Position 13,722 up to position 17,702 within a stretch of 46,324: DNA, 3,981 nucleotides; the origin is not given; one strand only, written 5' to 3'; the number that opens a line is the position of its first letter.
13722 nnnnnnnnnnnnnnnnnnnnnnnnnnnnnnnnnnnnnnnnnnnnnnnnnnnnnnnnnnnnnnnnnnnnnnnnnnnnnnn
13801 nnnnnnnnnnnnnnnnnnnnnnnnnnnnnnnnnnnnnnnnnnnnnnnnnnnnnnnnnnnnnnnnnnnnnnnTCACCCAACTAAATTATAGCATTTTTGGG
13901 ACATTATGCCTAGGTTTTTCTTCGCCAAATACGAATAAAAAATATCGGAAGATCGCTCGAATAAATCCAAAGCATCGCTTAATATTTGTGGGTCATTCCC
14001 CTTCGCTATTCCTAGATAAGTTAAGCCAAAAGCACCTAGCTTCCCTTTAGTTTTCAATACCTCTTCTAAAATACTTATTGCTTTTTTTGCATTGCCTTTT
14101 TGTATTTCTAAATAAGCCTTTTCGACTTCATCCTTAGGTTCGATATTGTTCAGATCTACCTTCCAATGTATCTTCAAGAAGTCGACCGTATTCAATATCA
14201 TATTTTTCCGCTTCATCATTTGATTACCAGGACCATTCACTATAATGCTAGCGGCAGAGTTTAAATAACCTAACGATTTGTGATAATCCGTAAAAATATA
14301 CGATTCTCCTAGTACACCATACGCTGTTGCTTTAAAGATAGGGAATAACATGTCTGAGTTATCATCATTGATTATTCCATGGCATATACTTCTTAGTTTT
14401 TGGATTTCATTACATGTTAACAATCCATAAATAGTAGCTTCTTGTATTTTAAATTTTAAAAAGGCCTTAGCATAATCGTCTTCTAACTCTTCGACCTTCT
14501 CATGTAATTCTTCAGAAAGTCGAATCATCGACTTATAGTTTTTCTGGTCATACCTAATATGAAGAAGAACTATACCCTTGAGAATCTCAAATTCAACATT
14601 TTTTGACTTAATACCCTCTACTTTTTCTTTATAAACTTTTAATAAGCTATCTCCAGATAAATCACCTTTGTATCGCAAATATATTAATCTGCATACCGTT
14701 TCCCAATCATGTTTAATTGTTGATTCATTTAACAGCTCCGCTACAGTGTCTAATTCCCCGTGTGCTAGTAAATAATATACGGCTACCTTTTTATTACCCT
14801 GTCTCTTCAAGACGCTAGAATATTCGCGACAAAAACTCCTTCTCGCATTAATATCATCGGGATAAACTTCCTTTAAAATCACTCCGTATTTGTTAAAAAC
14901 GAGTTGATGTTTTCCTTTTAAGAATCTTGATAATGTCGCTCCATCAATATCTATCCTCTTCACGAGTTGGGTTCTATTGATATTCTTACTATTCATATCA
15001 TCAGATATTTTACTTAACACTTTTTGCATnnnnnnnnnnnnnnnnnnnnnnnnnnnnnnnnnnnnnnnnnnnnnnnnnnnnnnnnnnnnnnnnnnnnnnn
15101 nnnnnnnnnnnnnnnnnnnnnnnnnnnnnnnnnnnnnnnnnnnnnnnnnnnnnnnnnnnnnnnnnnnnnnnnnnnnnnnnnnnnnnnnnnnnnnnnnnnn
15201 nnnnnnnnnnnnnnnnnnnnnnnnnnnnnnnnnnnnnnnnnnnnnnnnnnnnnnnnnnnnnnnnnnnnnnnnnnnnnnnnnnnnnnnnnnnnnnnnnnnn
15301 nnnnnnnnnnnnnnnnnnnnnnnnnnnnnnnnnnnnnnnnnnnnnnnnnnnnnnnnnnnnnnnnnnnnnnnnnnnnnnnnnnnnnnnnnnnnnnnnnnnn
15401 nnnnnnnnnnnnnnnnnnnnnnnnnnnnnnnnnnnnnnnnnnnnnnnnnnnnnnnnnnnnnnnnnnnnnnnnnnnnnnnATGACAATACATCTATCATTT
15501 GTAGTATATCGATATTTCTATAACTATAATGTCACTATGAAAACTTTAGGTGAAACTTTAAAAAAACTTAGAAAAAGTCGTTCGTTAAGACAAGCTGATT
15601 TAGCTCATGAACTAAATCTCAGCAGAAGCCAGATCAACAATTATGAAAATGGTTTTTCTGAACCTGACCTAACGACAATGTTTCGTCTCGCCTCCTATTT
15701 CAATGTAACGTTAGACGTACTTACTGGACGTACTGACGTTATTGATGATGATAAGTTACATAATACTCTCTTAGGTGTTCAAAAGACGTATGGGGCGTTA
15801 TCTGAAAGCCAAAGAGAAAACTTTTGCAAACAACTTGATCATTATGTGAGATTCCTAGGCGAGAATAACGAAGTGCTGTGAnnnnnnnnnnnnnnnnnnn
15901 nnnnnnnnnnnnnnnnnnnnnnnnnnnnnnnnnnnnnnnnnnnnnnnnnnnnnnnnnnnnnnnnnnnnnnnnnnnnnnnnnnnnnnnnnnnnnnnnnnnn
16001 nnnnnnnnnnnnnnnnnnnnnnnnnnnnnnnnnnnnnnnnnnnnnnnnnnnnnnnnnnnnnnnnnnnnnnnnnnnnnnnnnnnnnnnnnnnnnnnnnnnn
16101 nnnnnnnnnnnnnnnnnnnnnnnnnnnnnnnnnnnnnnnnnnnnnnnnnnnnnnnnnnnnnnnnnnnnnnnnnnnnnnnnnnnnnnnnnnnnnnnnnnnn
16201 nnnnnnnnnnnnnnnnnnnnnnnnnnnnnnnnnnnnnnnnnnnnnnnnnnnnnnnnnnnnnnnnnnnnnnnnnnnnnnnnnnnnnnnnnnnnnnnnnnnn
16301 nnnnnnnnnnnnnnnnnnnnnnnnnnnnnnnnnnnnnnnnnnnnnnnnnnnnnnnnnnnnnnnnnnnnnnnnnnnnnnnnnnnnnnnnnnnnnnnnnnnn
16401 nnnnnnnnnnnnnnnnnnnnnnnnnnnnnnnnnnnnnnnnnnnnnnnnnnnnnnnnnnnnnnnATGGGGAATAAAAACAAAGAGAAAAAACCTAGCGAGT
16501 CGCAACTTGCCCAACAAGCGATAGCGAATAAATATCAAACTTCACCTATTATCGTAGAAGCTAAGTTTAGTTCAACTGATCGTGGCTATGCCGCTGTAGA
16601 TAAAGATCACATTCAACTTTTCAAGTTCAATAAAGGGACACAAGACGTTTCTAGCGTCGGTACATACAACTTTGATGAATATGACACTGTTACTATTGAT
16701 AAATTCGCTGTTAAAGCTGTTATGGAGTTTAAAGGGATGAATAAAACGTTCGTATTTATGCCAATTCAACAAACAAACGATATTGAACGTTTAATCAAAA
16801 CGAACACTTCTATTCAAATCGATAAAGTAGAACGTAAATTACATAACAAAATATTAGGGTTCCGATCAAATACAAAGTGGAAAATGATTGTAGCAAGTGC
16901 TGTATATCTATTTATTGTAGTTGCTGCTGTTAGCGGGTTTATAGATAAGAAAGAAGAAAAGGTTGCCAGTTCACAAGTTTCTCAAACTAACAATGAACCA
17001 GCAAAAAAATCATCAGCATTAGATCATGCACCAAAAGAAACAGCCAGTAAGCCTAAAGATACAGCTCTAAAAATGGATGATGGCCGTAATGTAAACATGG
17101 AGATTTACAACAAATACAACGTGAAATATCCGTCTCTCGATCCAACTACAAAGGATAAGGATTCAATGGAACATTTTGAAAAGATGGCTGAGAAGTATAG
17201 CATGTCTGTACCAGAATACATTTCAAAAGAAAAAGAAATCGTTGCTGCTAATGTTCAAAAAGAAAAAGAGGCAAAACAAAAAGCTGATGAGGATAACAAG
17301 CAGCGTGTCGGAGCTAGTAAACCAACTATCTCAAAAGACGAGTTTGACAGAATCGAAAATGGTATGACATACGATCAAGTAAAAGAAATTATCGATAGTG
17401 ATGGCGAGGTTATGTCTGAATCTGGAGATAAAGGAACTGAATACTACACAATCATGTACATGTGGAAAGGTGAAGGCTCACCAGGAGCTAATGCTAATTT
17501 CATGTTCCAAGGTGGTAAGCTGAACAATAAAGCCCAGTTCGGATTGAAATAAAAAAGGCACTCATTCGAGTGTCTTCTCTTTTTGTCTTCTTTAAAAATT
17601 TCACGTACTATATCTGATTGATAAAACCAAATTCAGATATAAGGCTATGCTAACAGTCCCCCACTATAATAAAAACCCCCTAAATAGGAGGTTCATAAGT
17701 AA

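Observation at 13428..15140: Arbitrium-like peptide communication module (HTH-TPR receptor, secreted pro-peptide, downstream small ORF) next to the cI/cro switch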

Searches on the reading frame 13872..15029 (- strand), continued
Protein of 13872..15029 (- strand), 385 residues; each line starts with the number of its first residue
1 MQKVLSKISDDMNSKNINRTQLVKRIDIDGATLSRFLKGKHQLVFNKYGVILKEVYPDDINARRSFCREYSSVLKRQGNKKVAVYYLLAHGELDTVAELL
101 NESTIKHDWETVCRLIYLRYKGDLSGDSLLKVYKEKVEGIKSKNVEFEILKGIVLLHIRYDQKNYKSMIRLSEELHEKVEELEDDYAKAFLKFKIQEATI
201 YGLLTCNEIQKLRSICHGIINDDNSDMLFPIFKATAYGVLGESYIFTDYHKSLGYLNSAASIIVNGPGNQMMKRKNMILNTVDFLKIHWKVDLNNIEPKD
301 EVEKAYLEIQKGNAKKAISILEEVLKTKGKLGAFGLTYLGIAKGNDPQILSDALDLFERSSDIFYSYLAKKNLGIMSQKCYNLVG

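Call 50: get_annotated_region(hit=H27, flank=2500)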
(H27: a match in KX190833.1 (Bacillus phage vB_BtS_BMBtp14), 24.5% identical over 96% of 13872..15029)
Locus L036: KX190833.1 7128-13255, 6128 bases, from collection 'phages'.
description: Bacillus phage vB_BtS_BMBtp14, complete genome.
organism: Bacillus phage vB_BtS_BMBtp14 (NCBI taxid 1868826)
taxonomy: Viruses; Duplodnaviria; Heunggongvirae; Uroviricota; Caudoviricetes; Skryabinvirinae; Bembunaquatrovirus; Bembunaquatrovirus BMBtp14
host: Bacillus thuringiensis BGSC 4AJ1; source: -; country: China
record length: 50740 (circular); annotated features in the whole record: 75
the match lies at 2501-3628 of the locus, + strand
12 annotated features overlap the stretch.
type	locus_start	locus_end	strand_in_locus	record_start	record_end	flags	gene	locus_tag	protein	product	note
CDS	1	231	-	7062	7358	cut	-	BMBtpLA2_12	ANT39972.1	hypothetical protein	-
CDS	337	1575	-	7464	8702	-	-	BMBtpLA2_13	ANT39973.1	hypothetical protein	-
CDS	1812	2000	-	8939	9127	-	-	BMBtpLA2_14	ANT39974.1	hypothetical protein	-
CDS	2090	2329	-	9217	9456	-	-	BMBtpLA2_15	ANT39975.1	hypothetical protein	-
CDS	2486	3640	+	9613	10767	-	-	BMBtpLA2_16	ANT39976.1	DNA-binding protein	-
CDS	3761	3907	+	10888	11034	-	-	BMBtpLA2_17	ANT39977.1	hypothetical protein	-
CDS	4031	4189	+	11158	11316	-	-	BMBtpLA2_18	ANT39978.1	hypothetical protein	-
CDS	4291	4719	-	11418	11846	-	-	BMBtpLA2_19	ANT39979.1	hypothetical protein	-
CDS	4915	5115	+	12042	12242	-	-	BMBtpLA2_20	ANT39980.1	hypothetical protein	-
CDS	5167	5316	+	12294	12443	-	-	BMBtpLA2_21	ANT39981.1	hypothetical protein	-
CDS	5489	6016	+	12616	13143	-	-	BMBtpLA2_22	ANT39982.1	endonuclease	-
CDS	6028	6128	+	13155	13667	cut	-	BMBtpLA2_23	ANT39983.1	hypothetical protein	-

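Call 52: predict_structure(alignment_id=A1)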
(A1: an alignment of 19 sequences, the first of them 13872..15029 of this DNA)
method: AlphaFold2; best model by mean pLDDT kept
length: 385 residues; sequences in the alignment: 19
mean_pLDDT: 81.4   pTM: 0.72
mean pLDDT of the five models: 81.4, 71.4, 71.0, 66.4, 62.1
residues with pLDDT >= 90: 131; 70-90: 189; 50-70: 39; < 50: 26
segments of 3 or more residues with pLDDT < 50: 361-385
pLDDT, mean of each block of 10 residues (from residue 1): 91 94 92 93 90 86 85 88 89 87 88 93 88 94 90 93 85 94 90 88 74 88 73 83 79 88 64 70 69 69 79 90 92 83 80 69 41 31 22
secondary structure, 60 per line:
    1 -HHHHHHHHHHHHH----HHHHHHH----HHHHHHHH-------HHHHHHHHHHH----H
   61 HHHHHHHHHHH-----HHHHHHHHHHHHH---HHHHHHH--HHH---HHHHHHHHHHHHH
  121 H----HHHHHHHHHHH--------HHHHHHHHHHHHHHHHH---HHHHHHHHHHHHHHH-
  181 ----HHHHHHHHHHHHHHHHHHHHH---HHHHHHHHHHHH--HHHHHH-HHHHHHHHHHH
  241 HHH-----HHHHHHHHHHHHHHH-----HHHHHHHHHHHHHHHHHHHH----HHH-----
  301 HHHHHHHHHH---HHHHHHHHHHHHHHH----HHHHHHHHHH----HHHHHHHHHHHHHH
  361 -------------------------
elements in order: H2-14 H19-25 H30-37 H45-55 H60-71 H77-89 H93-99 H108-121 H126-136 H145-161 H165-179 H185-205 H209-220 H223-228 H230-243 H249-263 H269-288 H301-310 H314-328 H333-342 H347-360

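Call 56: fold_search(model_id=the predicted structure, library=pdb)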
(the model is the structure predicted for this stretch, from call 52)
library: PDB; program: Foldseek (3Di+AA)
matches with E <= 10: 965; with E <= 0.001: 16
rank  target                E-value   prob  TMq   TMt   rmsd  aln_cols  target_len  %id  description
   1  6s7i_B                1.0e-06  1.00  0.75  0.74   4.7       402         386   16  Arbitrium receptor from a Bacillus subtilis Katmira33 phage (released 2021-04-14)
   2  6s7i_A                1.1e-06  1.00  0.75  0.75   4.5       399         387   17  Arbitrium receptor from a Bacillus subtilis Katmira33 phage (released 2021-04-14)
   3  5zvv_A                4.8e-06  1.00  0.70  0.71   5.1       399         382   17  Structure of SeMet-phAimR (released 2018-09-05)
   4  6jg9_A                7.8e-06  1.00  0.71  0.70   5.5       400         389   16  Crystal structure of AimR in complex with arbitrium peptide (released 2019-07-03)
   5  9f36_B                9.5e-06  1.00  0.67  0.74   4.5       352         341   17  Crystal estructure of AimR from ATCC13952 phage (released 2025-05-14)
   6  6jg8_B                9.9e-06  1.00  0.77  0.76   4.1       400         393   16  Crystal structure of AimR in complex with DNA (released 2019-07-03)
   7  6ipx_B                9.9e-06  1.00  0.72  0.71   4.9       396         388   15  Crystal structure of the apo form transcription factor (released 2019-01-23)
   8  6hp3_A                1.3e-05  1.00  0.73  0.73   4.7       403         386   17  ARBITRIUM PEPTIDE RECEPTOR FROM SPBETA PHAGE (released 2019-02-13)
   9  5y24_A                1.5e-05  1.00  0.64  0.70   5.2       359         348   17  Crystal structure of AimR from Bacillus phage SPbeta in complex with its signalling peptide (released 2018-09-19)
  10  5zw6_A                2.5e-05  1.00  0.71  0.70   5.4       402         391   17  Structure of spAimR (released 2018-09-05)
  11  9f36_A                2.7e-05  1.00  0.66  0.74   4.8       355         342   18  Crystal estructure of AimR from ATCC13952 phage (released 2025-05-14)
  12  5xyb_A                2.7e-05  1.00  0.62  0.68   5.4       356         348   16  Crystal structure of AimR from Bacillus phage SPbeta (released 2018-08-15)
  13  5zw5_A                3.5e-05  1.00  0.71  0.71   5.0       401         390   17  Structure of SeMet-spAimR (released 2018-08-29)
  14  6jg5_A                5.4e-05  1.00  0.70  0.69   5.7       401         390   16  Crystal structure of AimR (released 2019-07-03)
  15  5zvw_A                1.5e-04  1.00  0.56  0.63   5.8       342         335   18  Structure of phAimR-Ligand (released 2018-09-05)
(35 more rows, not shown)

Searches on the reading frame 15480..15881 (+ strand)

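Call 3: search_protein_families(library=pfam, proteins=[window:15480-15881:+], max_evalue=1)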
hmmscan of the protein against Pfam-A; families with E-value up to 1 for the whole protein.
window:15480-15881:+ (133 aa): 12 families
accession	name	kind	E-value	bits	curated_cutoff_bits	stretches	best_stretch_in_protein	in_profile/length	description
PF01381.28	HTH_3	-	1.1e-16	61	23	1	27-81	1-55/55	Helix-turn-helix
PF12844.13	HTH_19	-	2.9e-11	43.5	30.2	1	24-79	1-56/64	Helix-turn-helix domain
PF13560.12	HTH_31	-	1e-09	39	27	1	23-79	2-59/64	Helix-turn-helix domain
PF13443.12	HTH_26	-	1.8e-07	31.8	22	1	27-78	2-54/63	Cro/C1-type HTH DNA-binding domain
PF13744.12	HTH_37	-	0.0042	17.3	27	1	23-58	19-54/80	Helix-turn-helix domain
PF08667.16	BetR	-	0.036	14.6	21.6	1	18-86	5-73/148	BetR domain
PF13413.12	HTH_25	-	0.04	14.2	24.6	1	26-58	1-33/62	Helix-turn-helix domain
PF08279.18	HTH_11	-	0.072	13.4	25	1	27-55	6-35/55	HTH domain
PF08280.17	HTH_Mga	-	0.11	12.9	23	1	32-55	16-39/59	M protein trans-acting positive regulator (MGA) HTH domain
PF13412.12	HTH_24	-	0.14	12.2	21.9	1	34-55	16-37/48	Winged helix-turn-helix DNA-binding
PF04545.22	Sigma70_r4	-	0.14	12.1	24.1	0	30-53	15-38/50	Sigma-70, region 4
PF24423.1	OVT1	-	0.17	12.7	30.9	0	15-60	9-53/100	Major antigen, helical domain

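Call 4: search_protein_families(library=phrogs, proteins=[window:15480-15881:+], max_evalue=0.1)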
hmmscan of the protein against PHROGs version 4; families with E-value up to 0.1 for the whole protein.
window:15480-15881:+ (133 aa): 34 families (the best 25 are shown)
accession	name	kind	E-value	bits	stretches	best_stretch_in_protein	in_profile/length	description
phrog_8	-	transcription regulation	1.6e-23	84.7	1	11-109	65-150/346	transcriptional regulator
phrog_2967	-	transcription regulation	5e-14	53.4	1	18-85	6-73/225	transcriptional regulator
phrog_3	-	transcription regulation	8.1e-13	49.9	1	16-87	82-151/430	transcriptional repressor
phrog_1373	-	transcription regulation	3.6e-12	47.6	1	23-94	64-135/166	transcriptional regulator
phrog_4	-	transcription regulation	7.3e-12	46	1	19-92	129-202/400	transcriptional repressor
phrog_2439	-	transcription regulation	1.9e-11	44.4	1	19-128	4-107/367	transcriptional regulator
phrog_5823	-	transcription regulation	1.6e-09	38.4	1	20-103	4-90/404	transcriptional regulator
phrog_3037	-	transcription regulation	1.3e-06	29.3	1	25-130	20-115/189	transcriptional repressor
phrog_1994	-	DNA, RNA and nucleotide metabolism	4.6e-06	27.7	1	25-86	2-63/170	DNA binding protein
phrog_2104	-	unknown function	1e-05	26.6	1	25-67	42-84/103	-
phrog_16695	-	unknown function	1.3e-05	26.1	1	17-75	16-74/155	-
phrog_2328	-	transcription regulation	1.9e-05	25.5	1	17-85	10-79/128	transcriptional repressor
phrog_2339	-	DNA, RNA and nucleotide metabolism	2.6e-05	25.2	1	20-78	23-82/98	HTH DNA binding protein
phrog_1124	-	transcription regulation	3e-05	24.7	1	21-75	7-60/177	transcriptional regulator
phrog_7396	-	unknown function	5.2e-05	24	1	21-93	14-89/227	-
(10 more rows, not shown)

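Call 18: search_protein_families(library=ncbifam, proteins=[window:15480-15881:+], max_evalue=0.1)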
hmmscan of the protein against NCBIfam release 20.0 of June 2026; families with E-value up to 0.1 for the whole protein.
window:15480-15881:+ (133 aa): 17 families
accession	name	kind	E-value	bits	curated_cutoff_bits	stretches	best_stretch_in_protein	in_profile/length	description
NF041951.1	phage_RstR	subfamily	9.1e-17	61.3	80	1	23-121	3-98/108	RstR family transcriptional repressor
TIGR03070.1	couple_hipB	subfamily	5.4e-10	39.1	71.65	1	22-78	2-58/58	type II toxin-antitoxin system Y4mF family antitoxin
NF047948.1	male_kill_WMK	equivalog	9e-10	38.5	300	1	3-126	143-258/300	WO male-killing family protein Wmk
NF052239.1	antitox_spr1629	equivalog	9.5e-08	31.5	335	1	23-90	3-70/377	spr1629 family repressor/antitoxin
NF003162.0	PRK04140.1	equivalog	1.7e-07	30.6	263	1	24-89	128-190/317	transcriptional regulator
NF041575.1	antitoxPezA_Strep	equivalog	5.5e-06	26.4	290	1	23-86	2-65/158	type II toxin-antitoxin system antitoxin PezA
NF007271.0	PRK09726.1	equivalog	6.9e-06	26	79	1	21-78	11-68/88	type II toxin-antitoxin system antitoxin HipB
NF007257.0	PRK09706.1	subfamily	1.2e-05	25.2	101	1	20-76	3-59/135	transcriptional repressor DicA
TIGR00270.2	TIGR00270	equivalog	2.6e-05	24.1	110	1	24-82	77-135/159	multiprotein bridging factor aMBF1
NF006015.0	PRK08154.1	subfamily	5.6e-05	22.4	204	1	19-92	27-101/314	anaerobic benzoate catabolism transcriptional regulator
NF038139.1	Reg_Aceta_RamB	equivalog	0.00013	20.7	700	1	23-79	3-59/465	acetate metabolism transcriptional regulator RamB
TIGR03830.1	CxxCG_CxxCG_HTH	subfamily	0.00017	21.4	61.8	1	19-63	62-106/127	type II TA system antitoxin MqsA family protein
NF010465.0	PRK13890.1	equivalog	0.00034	20.7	96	1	28-94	11-76/121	conjugal transfer protein TrbA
NF047542.1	telomere_Tap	equivalog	0.0073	15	600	1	28-65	23-60/695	telomere-associated protein Tap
NF007408.0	PRK09943.1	equivalog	0.036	13.6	211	1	22-80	7-65/185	HTH-type transcriptional regulator PuuR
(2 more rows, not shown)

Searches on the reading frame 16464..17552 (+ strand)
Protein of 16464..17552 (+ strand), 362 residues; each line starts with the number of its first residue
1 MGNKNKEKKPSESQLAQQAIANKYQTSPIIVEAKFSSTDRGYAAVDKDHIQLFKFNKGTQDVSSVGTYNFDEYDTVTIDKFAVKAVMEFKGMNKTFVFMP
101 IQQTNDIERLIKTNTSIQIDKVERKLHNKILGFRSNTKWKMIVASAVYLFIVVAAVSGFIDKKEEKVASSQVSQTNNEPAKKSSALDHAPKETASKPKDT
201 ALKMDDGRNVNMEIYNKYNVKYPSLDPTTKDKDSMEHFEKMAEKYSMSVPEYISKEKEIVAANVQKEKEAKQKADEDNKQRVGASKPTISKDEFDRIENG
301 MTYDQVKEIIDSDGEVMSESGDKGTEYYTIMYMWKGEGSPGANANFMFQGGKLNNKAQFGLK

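Call 80: search_protein_families(library=phrogs, proteins=[window:16464-17552:+], max_evalue=0.00001)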
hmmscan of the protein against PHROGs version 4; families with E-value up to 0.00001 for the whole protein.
window:16464-17552:+ (362 aa): 4 families
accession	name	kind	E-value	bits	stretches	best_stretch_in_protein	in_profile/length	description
phrog_37750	-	unknown function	4.2e-213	708.1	1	1-362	1-370/370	-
phrog_30016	-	unknown function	2.8e-59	201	1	1-174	1-178/184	-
phrog_6148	-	moron, auxiliary metabolic gene and host takeover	1.4e-15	58.6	1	258-362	22-134/214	beta-lactamase-inhibitor protein BLIP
phrog_25008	-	unknown function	5.1e-07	30.6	1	287-361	30-99/267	-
